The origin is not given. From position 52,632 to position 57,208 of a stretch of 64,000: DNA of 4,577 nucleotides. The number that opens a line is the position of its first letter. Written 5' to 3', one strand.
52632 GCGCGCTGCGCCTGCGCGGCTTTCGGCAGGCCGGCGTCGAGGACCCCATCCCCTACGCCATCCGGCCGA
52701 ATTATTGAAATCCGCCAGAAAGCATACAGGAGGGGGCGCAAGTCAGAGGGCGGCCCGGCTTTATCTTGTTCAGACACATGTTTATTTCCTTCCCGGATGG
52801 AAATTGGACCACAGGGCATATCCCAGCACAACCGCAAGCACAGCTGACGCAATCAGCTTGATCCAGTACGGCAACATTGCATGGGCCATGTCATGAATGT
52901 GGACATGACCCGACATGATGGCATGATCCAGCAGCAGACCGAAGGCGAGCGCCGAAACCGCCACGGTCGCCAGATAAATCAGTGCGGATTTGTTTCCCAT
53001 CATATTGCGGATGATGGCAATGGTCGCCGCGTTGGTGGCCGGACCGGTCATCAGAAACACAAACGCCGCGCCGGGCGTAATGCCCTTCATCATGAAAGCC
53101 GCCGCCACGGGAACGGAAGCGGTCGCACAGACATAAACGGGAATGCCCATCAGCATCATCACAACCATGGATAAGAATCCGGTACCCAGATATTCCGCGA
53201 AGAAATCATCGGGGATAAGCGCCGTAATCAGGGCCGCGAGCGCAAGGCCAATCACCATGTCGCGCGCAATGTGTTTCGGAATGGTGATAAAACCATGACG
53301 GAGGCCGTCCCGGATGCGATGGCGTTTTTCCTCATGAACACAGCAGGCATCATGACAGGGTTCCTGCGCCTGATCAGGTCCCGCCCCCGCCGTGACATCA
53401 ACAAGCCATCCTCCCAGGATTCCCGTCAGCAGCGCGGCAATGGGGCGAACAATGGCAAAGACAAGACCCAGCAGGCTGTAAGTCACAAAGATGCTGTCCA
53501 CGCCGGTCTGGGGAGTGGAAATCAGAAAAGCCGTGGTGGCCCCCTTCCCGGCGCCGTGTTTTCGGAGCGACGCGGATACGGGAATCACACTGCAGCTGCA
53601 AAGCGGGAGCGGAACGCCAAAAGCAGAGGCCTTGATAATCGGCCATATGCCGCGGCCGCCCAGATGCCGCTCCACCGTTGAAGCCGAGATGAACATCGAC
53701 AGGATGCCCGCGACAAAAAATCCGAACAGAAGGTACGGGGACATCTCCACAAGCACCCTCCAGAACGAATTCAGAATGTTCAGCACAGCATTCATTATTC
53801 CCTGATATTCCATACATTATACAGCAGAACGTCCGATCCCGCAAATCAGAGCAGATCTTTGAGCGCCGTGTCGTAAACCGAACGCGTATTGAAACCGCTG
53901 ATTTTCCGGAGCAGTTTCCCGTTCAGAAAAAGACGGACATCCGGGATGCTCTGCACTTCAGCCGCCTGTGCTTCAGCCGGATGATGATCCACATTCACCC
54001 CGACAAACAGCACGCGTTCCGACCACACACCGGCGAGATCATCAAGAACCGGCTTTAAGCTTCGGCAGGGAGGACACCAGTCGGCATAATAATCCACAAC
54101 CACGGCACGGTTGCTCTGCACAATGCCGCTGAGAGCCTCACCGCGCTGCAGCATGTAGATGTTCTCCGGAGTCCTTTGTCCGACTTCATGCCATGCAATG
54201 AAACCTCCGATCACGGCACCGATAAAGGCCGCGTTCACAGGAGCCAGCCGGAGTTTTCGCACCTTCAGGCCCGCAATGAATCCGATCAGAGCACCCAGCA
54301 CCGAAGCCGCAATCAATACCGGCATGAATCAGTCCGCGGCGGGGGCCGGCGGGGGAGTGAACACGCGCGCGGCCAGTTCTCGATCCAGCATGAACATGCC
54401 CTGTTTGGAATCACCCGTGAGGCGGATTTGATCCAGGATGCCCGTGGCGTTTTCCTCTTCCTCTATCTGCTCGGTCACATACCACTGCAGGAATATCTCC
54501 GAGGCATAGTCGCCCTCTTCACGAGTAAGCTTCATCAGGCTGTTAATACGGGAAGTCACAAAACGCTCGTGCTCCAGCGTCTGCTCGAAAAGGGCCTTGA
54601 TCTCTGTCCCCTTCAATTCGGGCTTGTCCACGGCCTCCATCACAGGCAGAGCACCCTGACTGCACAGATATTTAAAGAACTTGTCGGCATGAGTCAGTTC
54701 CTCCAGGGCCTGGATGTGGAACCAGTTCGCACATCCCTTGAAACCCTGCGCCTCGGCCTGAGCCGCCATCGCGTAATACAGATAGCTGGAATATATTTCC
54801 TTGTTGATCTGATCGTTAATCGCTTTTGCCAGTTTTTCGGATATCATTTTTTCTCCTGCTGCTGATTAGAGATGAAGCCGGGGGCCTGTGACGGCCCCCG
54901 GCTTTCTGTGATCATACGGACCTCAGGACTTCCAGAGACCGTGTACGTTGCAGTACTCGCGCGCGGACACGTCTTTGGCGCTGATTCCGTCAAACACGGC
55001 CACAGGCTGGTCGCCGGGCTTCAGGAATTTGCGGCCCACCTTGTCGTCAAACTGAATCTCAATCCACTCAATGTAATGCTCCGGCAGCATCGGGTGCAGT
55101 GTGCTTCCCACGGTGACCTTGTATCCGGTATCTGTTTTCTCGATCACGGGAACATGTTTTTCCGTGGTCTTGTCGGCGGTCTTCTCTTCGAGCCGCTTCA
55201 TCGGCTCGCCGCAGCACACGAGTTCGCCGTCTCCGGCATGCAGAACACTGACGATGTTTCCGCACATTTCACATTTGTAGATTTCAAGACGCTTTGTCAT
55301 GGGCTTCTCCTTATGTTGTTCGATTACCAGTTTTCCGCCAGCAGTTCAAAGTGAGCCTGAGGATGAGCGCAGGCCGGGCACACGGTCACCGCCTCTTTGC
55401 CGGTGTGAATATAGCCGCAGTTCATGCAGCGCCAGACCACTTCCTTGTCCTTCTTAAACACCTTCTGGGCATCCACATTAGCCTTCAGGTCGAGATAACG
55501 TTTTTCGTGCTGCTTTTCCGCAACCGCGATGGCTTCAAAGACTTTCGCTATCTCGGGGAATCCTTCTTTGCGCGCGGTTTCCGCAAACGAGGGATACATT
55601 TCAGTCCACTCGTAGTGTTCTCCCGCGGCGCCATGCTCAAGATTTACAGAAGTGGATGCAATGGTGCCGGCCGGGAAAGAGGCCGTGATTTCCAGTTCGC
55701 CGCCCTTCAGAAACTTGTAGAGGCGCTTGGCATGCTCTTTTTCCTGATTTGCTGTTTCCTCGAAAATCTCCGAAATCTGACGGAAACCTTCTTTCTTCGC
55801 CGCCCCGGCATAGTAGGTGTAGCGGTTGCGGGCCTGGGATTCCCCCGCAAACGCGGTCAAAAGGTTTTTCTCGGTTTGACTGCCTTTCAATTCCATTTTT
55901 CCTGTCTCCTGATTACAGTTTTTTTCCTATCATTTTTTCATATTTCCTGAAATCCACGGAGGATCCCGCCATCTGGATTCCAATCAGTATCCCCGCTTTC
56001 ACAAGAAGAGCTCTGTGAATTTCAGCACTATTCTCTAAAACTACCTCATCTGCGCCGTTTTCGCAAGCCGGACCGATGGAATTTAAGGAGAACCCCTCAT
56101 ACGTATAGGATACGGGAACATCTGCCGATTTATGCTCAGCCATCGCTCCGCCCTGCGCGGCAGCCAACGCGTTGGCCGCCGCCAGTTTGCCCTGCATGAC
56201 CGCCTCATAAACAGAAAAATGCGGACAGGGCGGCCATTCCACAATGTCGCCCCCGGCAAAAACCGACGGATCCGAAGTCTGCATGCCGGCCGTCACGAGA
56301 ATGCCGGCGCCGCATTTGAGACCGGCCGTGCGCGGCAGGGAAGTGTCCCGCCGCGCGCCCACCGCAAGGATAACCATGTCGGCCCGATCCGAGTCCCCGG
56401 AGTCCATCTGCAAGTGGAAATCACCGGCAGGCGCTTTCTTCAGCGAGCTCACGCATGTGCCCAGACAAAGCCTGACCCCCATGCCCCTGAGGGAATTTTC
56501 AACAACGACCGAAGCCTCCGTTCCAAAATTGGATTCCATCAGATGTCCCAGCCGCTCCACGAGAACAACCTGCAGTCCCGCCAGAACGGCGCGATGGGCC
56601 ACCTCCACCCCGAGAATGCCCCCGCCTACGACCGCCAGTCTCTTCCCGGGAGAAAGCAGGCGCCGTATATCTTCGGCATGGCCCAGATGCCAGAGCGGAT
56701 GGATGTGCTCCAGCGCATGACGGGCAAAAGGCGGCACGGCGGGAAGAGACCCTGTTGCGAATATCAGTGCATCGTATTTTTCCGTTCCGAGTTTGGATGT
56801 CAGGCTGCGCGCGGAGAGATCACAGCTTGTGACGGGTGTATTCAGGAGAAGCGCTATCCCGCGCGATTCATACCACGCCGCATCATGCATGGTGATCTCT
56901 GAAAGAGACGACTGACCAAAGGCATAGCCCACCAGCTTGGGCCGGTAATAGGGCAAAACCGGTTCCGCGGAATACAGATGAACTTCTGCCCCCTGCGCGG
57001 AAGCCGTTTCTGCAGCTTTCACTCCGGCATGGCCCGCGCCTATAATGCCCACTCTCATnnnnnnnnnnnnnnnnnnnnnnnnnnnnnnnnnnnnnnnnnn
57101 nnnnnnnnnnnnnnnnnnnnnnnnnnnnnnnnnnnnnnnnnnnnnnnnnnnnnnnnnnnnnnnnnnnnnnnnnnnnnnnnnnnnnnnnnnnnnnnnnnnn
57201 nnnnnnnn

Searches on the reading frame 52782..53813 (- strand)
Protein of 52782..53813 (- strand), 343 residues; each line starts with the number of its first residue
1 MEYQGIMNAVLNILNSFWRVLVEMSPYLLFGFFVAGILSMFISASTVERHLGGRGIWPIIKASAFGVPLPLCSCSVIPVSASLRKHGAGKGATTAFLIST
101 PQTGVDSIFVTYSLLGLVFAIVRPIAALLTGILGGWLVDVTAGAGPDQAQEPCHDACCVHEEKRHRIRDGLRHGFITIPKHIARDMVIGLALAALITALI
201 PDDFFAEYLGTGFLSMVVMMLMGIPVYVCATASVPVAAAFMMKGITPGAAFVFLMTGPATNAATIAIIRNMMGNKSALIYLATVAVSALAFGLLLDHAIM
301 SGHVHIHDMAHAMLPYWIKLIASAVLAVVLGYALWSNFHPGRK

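Call 72: search_protein_families(library=pfam, proteins=[window:52782-53813:-], max_evalue=0.001)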
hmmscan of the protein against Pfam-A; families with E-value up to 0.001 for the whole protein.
window:52782-53813:- (343 aa): 1 family
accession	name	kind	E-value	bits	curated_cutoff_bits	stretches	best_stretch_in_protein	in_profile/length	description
PF03773.19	ArsP_1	-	5.5e-49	167.4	32.3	1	12-295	4-292/294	Predicted permease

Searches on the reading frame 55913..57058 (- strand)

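Call 72: search_protein_families(library=pfam, proteins=[window:55913-57058:-], max_evalue=0.001)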
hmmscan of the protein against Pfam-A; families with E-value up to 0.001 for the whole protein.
window:55913-57058:- (381 aa): 10 families
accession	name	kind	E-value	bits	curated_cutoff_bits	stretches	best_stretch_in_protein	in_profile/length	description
PF07992.20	Pyr_redox_2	-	1.3e-50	172.9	26.1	1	2-277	2-278/291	Pyridine nucleotide-disulphide oxidoreductase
PF00070.33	Pyr_redox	-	1.2e-16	61.4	22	1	140-212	1-72/82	Pyridine nucleotide-disulphide oxidoreductase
PF01266.30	DAO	-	4e-10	40.2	27.9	0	141-169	2-30/353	FAD dependent oxidoreductase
PF03486.20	HI0933_like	-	5.5e-07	29.7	50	0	3-31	3-31/244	HI0933-like protein Rossmann domain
PF02826.25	2-Hacid_dh_C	-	3.9e-06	26.8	25.1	0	2-32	38-68/178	D-isomer specific 2-hydroxyacid dehydrogenase, NAD binding domain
PF13450.12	NAD_binding_8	-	7.2e-06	26.6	21.9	0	5-33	1-29/68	NAD(P)-binding Rossmann-like domain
PF02737.24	3HCDH_N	-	8.1e-06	26.3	22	0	141-171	2-32/180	3-hydroxyacyl-CoA dehydrogenase, NAD binding domain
PF01134.28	GIDA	-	1.7e-05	24.5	22.1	1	3-30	2-29/391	Glucose inhibited division protein A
PF13738.12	Pyr_redox_3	-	1.8e-05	24.6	30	0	137-246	163-278/305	Pyridine nucleotide-disulphide oxidoreductase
PF01262.27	AlaDh_PNT_C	-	9.3e-05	22.4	23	0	2-32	30-60/214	Alanine dehydrogenase/PNT, C-terminal domain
